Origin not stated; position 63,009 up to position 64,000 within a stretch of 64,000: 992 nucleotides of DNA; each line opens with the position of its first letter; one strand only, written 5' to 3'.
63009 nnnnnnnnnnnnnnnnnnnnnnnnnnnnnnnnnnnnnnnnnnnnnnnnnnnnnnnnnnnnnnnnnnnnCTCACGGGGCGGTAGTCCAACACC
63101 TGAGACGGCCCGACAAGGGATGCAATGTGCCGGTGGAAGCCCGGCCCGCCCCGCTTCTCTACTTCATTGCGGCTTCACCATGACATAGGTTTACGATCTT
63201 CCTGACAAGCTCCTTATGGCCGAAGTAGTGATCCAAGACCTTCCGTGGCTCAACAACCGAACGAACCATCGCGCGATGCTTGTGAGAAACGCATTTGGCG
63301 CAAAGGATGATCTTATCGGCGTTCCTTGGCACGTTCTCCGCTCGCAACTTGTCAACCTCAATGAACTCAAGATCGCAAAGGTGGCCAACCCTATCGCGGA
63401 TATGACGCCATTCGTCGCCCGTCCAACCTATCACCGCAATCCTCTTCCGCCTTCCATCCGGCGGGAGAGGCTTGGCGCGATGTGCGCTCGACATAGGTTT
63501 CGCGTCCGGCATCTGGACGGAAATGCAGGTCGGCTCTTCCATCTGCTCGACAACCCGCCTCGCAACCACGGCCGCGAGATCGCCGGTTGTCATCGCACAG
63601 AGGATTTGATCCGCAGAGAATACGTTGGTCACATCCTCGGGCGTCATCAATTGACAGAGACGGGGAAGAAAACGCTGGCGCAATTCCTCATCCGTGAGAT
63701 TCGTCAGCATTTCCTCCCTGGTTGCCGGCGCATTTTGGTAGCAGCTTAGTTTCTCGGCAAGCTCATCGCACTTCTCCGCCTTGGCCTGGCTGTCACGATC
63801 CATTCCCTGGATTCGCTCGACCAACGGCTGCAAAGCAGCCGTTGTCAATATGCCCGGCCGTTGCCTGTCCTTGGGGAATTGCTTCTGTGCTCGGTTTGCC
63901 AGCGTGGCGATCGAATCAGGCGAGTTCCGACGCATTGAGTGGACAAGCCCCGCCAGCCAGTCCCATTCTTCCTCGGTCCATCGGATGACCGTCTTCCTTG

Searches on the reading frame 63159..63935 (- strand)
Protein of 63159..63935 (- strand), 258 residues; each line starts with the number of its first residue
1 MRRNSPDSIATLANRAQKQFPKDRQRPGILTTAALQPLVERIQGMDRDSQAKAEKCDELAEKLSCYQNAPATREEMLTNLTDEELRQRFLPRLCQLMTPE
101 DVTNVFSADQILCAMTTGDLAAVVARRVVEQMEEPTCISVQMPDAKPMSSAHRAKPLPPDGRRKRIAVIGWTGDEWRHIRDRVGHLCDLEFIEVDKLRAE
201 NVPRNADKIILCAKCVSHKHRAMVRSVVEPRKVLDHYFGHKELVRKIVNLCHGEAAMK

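Call 24: search_protein_families(library=pfam, proteins=[window:63159-63935:-], max_evalue=0.01)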
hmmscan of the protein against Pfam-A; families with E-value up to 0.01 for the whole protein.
window:63159-63935:- (258 aa): 1 family
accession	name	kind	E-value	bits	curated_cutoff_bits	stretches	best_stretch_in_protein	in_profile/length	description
PF01196.24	Ribosomal_L17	-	0.0098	17.2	27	0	180-238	3-61/97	Ribosomal protein L17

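Call 27: search_protein_families(library=phrogs, proteins=[window:63159-63935:-], max_evalue=0.01)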
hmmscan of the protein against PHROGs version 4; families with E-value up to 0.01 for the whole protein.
window:63159-63935:- (258 aa): 0 families

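Call 67: find_encoding_contigs(protein=window:63159-63935:-, flank=10000, max_places=4)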
Protein window:63159-63935:- (258 aa): no gene with exactly this product is on record in the collection.

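Call 86: search_protein_families(library=ncbifam, proteins=[window:63159-63935:-], max_evalue=0.1)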
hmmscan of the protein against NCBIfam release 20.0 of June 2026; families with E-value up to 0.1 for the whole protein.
window:63159-63935:- (258 aa): 1 family
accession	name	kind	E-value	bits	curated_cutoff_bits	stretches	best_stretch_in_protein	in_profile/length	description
TIGR00059.1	L17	equivalog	0.0021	18.3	70.05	1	179-238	16-75/112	50S ribosomal protein L17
